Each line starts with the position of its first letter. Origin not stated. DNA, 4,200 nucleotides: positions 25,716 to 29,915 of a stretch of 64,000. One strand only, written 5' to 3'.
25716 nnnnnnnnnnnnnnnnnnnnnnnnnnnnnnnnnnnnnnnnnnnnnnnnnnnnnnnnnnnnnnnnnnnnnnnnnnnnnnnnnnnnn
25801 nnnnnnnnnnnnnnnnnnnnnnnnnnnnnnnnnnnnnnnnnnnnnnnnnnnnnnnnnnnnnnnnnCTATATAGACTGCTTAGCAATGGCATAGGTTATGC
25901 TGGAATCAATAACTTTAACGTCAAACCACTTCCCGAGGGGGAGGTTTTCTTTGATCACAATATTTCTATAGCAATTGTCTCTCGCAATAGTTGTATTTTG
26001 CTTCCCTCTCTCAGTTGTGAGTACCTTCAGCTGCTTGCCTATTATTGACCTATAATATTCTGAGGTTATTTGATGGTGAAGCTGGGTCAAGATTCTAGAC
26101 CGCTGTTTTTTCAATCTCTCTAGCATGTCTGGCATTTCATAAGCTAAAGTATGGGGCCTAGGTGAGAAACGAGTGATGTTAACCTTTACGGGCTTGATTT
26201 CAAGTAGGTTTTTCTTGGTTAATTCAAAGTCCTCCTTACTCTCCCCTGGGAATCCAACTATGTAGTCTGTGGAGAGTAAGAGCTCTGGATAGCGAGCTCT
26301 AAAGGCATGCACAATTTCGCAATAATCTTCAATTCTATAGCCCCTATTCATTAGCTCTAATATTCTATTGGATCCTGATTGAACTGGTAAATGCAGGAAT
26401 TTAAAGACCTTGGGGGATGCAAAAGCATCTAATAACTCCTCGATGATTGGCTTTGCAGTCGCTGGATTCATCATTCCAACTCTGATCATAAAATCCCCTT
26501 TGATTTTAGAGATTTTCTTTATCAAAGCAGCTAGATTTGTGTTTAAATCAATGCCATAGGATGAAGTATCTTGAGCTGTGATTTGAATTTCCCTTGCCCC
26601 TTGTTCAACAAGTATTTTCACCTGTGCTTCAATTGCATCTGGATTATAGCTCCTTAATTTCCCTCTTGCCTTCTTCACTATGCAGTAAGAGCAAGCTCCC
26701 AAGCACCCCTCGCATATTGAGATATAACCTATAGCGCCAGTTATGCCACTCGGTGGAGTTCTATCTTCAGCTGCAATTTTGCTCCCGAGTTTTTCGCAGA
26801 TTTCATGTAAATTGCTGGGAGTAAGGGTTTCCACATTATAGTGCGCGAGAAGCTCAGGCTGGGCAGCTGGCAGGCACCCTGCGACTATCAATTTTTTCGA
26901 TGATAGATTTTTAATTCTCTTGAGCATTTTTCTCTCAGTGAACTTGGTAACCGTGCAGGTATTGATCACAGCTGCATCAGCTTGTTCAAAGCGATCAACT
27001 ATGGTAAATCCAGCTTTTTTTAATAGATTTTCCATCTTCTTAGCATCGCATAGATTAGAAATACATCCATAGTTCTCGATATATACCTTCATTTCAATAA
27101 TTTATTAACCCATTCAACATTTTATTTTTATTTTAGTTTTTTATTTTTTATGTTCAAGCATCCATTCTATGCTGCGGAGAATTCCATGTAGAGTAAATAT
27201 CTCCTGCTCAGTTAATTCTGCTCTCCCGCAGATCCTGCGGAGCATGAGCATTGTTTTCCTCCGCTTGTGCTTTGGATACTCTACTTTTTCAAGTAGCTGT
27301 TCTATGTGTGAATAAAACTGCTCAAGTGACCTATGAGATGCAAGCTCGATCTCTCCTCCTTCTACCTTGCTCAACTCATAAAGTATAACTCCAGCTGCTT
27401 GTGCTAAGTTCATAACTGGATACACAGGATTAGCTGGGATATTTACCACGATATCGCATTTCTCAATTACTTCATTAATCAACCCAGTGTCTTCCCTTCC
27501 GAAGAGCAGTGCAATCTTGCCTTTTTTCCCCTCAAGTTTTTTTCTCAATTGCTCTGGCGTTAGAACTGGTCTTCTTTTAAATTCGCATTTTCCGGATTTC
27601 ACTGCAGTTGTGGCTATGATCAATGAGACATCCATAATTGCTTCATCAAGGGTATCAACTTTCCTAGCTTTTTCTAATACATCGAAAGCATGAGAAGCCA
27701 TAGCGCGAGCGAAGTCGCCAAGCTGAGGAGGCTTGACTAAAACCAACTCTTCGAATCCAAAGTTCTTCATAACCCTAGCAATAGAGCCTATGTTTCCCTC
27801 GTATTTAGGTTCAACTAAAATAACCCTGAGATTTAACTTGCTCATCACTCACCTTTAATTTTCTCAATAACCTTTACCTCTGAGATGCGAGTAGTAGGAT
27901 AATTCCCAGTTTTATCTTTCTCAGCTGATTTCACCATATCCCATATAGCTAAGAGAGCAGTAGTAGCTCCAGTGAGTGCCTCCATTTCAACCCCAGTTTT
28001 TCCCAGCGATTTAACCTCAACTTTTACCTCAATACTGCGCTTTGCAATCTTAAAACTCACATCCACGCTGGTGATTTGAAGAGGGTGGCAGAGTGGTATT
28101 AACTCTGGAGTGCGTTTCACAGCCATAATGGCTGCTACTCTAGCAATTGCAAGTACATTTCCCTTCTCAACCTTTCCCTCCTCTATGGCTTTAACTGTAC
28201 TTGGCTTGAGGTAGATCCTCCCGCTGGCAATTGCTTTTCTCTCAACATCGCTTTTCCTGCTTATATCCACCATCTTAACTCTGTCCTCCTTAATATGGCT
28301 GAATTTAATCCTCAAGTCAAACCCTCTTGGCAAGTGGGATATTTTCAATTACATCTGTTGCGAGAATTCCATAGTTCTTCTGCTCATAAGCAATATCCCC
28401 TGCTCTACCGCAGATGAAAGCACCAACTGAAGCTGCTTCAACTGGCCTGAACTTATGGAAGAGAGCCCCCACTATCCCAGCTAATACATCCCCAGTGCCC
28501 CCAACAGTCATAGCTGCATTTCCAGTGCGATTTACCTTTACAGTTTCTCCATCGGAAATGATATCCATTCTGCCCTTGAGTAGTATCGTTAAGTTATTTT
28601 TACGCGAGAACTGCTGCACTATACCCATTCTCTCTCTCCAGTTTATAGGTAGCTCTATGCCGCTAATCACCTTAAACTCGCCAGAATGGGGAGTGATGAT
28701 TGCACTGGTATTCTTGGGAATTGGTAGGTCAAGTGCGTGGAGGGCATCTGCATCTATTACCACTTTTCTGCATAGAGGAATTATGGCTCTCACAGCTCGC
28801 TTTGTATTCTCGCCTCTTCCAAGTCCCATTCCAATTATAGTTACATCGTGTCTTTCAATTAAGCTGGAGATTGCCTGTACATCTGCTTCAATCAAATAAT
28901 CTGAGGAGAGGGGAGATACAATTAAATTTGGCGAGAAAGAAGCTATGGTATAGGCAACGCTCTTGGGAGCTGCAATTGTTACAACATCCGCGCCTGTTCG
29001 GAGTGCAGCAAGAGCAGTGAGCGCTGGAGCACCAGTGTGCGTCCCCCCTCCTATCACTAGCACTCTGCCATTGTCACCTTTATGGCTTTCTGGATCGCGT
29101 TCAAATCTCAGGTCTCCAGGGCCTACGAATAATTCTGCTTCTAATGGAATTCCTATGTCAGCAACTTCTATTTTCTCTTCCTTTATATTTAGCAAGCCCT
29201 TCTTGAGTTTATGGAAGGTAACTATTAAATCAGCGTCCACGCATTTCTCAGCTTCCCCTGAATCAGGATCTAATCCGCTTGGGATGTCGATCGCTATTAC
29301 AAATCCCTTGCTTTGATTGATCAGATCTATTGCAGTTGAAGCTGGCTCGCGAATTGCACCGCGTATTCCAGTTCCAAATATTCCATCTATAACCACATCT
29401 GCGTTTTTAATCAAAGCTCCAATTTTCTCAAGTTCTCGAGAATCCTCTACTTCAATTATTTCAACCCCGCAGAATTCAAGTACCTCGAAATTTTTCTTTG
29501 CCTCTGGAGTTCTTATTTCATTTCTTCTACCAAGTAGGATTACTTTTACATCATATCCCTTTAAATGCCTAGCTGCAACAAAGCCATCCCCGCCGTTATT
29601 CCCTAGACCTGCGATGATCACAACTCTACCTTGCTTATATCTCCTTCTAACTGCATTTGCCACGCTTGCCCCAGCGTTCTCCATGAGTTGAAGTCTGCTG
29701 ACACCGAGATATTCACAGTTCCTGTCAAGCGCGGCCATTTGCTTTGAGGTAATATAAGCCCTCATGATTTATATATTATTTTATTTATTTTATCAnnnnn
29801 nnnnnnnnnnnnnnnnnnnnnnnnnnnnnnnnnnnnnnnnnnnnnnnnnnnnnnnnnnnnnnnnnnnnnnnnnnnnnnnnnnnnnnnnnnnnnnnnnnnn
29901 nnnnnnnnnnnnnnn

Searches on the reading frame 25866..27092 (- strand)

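Call 41: search_protein_families(library=pfam, proteins=[window:25866-27092:-], max_evalue=0.00001)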
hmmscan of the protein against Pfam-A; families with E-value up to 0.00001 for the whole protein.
window:25866-27092:- (408 aa): 2 families
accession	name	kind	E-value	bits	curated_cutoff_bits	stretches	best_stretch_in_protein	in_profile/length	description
PF04055.27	Radical_SAM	-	1.8e-25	90.5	29.5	1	124-292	1-162/166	Radical SAM superfamily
PF00919.26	UPF0004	-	8.6e-21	74.2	27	1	2-85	1-89/98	Uncharacterized protein family UPF0004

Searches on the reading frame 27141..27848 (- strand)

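Call 104: search_protein_families(library=pfam, proteins=[window:27141-27848:-], max_evalue=0.01)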
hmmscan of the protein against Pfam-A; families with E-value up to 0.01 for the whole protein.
window:27141-27848:- (235 aa): 2 families
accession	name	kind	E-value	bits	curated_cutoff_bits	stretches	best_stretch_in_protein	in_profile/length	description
PF00588.24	SpoU_methylase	-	2.3e-29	102.7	29.7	1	7-157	2-142/142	SpoU rRNA Methylase family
PF09936.14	Methyltrn_RNA_4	-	5.3e-05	23.6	22.6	1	57-156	78-177/182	SAM-dependent RNA methyltransferase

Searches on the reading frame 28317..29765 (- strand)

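Call 41: search_protein_families(library=pfam, proteins=[window:28317-29765:-], max_evalue=0.00001)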
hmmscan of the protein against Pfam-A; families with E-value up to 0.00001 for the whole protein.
window:28317-29765:- (482 aa): 2 families
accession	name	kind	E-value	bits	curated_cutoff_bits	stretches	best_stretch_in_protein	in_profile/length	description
PF01256.23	Carb_kinase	-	2.3e-52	178.3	27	1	235-477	1-241/242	NAD(P)H-hydrate dehydratase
PF03853.21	YjeF_N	-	1.7e-48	165.2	24.9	1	26-190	3-169/169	YjeF-related protein N-terminus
